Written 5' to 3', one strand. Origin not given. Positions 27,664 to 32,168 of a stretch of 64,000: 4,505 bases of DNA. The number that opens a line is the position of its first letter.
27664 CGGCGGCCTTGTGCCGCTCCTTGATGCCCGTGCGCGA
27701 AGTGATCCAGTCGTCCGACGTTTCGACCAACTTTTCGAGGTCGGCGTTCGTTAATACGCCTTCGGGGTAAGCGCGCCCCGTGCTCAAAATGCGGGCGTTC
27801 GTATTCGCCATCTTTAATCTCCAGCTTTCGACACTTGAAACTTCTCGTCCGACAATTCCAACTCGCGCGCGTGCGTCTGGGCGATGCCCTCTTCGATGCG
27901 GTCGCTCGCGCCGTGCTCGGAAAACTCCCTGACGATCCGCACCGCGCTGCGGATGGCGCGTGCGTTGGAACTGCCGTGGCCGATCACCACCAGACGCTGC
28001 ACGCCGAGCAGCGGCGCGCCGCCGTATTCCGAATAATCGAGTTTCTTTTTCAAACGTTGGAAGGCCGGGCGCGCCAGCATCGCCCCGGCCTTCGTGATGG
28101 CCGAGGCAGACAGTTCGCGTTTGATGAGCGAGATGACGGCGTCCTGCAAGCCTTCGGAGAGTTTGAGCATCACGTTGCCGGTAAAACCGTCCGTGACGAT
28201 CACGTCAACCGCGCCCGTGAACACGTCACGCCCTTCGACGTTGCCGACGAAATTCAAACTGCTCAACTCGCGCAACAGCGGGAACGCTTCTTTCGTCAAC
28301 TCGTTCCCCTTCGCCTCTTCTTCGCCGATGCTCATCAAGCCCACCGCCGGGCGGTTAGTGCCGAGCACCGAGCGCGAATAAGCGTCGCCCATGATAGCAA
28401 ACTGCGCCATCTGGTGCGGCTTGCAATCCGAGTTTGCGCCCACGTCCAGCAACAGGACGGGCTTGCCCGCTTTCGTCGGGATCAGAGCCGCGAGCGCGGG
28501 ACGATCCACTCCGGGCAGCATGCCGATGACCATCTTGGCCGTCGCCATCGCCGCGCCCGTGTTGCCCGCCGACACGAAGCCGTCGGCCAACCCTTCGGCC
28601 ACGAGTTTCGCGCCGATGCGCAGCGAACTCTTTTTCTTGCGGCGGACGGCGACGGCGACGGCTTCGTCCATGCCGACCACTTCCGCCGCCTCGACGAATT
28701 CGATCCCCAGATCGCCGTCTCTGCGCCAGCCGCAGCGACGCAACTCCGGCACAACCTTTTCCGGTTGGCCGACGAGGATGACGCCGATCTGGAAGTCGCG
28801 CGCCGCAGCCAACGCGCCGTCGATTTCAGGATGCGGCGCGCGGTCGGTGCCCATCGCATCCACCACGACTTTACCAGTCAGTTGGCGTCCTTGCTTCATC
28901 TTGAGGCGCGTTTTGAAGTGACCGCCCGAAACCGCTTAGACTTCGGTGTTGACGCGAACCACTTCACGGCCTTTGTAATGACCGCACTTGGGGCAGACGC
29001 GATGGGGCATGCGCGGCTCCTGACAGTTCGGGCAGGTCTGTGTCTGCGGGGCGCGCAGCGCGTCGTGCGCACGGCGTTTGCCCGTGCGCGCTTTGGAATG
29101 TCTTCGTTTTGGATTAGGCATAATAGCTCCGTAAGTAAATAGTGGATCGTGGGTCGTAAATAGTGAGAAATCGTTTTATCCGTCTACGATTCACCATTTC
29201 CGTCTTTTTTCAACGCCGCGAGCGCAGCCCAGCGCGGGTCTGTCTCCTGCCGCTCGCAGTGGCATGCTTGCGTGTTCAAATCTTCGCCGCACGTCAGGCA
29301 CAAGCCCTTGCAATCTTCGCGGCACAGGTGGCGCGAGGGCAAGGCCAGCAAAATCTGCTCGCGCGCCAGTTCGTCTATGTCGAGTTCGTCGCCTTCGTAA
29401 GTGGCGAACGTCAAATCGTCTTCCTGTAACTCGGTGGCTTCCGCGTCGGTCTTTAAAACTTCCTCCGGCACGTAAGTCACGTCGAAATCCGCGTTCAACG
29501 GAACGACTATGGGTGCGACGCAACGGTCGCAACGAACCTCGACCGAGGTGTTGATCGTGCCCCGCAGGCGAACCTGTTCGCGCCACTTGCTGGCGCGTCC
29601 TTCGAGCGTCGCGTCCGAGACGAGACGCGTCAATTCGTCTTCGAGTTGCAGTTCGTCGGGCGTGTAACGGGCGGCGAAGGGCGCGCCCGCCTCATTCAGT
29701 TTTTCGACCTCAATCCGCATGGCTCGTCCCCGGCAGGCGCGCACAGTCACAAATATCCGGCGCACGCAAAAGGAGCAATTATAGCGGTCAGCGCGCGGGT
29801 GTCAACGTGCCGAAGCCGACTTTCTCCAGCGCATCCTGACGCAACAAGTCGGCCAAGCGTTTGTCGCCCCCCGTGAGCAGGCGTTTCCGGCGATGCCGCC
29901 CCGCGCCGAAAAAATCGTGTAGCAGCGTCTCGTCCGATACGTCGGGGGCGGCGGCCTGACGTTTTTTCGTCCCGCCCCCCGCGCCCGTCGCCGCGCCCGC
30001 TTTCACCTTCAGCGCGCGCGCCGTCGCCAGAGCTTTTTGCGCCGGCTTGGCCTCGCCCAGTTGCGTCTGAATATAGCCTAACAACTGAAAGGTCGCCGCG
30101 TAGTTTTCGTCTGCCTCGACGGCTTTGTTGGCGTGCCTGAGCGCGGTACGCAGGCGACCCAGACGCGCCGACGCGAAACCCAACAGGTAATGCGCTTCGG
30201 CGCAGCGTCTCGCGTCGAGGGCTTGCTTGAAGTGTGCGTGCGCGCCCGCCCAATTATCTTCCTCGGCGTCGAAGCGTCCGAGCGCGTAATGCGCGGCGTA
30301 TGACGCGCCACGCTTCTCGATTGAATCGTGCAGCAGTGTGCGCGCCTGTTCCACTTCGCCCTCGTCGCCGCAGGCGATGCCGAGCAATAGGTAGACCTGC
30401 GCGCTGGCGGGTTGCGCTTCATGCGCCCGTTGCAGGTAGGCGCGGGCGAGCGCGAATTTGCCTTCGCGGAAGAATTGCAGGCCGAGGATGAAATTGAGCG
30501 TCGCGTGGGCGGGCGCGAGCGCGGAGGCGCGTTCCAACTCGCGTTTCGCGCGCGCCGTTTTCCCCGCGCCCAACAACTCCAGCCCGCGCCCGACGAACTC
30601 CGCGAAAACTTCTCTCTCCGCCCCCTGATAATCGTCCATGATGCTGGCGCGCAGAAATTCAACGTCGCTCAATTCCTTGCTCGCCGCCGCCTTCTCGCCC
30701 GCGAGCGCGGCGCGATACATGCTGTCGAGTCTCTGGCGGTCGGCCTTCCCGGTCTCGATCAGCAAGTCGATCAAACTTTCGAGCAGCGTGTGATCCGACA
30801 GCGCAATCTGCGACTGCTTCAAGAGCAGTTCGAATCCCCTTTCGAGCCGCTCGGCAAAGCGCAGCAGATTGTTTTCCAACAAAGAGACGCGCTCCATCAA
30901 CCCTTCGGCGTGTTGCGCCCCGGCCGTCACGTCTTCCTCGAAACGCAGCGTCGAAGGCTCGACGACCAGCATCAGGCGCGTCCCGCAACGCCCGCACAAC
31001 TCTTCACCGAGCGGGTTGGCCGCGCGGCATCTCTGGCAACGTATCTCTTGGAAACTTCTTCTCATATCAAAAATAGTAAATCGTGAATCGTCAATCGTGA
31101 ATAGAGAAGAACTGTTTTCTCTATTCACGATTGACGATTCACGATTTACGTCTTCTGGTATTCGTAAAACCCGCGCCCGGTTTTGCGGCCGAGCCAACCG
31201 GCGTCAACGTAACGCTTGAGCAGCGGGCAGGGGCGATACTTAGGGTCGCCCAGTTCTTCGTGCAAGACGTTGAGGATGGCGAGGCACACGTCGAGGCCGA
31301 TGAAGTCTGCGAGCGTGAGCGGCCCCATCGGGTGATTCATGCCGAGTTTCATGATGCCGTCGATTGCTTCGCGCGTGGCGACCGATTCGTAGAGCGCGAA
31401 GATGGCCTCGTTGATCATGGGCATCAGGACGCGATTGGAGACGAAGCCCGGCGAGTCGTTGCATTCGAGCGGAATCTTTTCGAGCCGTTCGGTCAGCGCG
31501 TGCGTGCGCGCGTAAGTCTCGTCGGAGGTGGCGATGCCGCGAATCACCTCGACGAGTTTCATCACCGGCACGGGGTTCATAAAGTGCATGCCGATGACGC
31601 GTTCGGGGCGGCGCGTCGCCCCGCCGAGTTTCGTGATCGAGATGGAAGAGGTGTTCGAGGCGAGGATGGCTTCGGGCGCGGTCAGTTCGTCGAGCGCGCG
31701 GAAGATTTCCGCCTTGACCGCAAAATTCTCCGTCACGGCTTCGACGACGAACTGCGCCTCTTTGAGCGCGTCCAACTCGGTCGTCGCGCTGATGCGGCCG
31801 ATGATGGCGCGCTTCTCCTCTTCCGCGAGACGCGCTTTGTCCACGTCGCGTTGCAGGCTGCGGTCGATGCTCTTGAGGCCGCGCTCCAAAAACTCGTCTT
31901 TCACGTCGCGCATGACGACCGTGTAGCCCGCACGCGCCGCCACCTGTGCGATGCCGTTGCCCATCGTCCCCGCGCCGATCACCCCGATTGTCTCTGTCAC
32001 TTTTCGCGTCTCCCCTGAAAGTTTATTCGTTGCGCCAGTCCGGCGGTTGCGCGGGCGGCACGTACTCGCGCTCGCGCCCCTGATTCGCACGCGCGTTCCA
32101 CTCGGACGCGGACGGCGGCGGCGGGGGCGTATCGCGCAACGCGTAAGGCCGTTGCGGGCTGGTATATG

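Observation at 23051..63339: Thirteen intergenic 'heptamer hairpins': inverted repeats whose arms are tandem 7-nt units, in at least six word families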

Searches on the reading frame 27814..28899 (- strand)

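Call 12: search_protein_families(library=pfam, proteins=[window:27814-28899:-])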
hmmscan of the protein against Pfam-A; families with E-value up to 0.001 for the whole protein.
window:27814-28899:- (361 aa): 2 families
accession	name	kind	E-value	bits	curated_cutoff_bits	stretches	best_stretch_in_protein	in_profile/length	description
PF02504.20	FA_synthesis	-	2.1e-109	366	29.1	1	10-331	2-321/324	Fatty acid synthesis protein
PF01515.24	PTA_PTB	-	3.6e-05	23.7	24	1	73-214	85-226/319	Phosphate acetyl/butaryl transferase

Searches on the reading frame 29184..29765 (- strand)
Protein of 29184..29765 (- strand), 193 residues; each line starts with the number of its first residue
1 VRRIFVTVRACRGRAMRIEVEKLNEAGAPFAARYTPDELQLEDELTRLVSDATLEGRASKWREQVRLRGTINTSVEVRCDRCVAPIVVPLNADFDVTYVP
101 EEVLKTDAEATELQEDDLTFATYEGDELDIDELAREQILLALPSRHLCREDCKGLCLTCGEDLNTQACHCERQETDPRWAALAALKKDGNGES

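Call 12: search_protein_families(library=pfam, proteins=[window:29184-29765:-])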
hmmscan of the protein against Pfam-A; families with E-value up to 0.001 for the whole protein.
window:29184-29765:- (193 aa): 1 family
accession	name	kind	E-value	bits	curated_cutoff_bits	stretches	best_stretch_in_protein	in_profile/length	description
PF02620.22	YceD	-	3.6e-35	121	33.2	1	67-186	1-119/119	Large ribosomal RNA subunit accumulation protein YceD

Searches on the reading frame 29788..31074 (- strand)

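Call 12: search_protein_families(library=pfam, proteins=[window:29788-31074:-])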
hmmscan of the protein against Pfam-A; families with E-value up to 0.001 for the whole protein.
window:29788-31074:- (428 aa): 9 families
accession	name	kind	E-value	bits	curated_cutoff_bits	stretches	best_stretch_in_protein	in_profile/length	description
PF07719.23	TPR_2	-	8.8e-12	44.6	27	1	292-325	1-34/34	Tetratricopeptide repeat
PF14559.12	TPR_19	-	2.1e-10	41.2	25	1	202-256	2-56/68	Tetratricopeptide repeat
PF13432.12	TPR_16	-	4.1e-09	37.1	32.7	1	163-224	3-64/65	Tetratricopeptide repeat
PF13428.12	TPR_14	-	8e-09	35.8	23.5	0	197-232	7-42/44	Tetratricopeptide repeat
PF13181.12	TPR_8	-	8.6e-08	32.2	25.7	0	292-324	1-33/34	Tetratricopeptide repeat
PF00515.34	TPR_1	-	1.6e-06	28.1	27.8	0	292-325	1-34/34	Tetratricopeptide repeat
PF13431.12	TPR_17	-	0.00011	22.6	24.4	0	316-341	3-28/34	Tetratricopeptide repeat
PF13424.12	TPR_12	-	0.00034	21.2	30.1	0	192-253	5-73/77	Tetratricopeptide repeat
PF13414.12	TPR_11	-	0.00047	20.2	26.8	0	198-234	1-37/42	TPR repeat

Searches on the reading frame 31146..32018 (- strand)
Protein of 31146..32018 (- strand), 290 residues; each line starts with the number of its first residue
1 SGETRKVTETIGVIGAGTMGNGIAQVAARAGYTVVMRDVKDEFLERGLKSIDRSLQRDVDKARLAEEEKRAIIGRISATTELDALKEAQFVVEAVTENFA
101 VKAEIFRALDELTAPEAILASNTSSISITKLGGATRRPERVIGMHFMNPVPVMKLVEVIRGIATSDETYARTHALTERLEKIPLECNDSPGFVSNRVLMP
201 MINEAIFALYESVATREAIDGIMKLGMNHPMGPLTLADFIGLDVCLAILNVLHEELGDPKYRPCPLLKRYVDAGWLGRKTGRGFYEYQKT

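Call 12: search_protein_families(library=pfam, proteins=[window:31146-32018:-])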
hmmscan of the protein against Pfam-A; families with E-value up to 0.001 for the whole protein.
window:31146-32018:- (290 aa): 4 families
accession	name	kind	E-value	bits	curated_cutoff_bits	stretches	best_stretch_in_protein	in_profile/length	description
PF02737.24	3HCDH_N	-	2.3e-65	220.4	22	1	10-188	1-179/180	3-hydroxyacyl-CoA dehydrogenase, NAD binding domain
PF00725.27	3HCDH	-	3.3e-36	124.1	22.1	1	191-287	1-97/97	3-hydroxyacyl-CoA dehydrogenase, C-terminal domain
PF03446.21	NAD_binding_2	-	2.6e-06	28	21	1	10-126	1-97/161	NAD binding domain of 6-phosphogluconate dehydrogenase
PF01210.29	NAD_Gly3P_dh_N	-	0.00036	21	23.1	1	11-123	2-103/158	NAD-dependent glycerol-3-phosphate dehydrogenase N-terminus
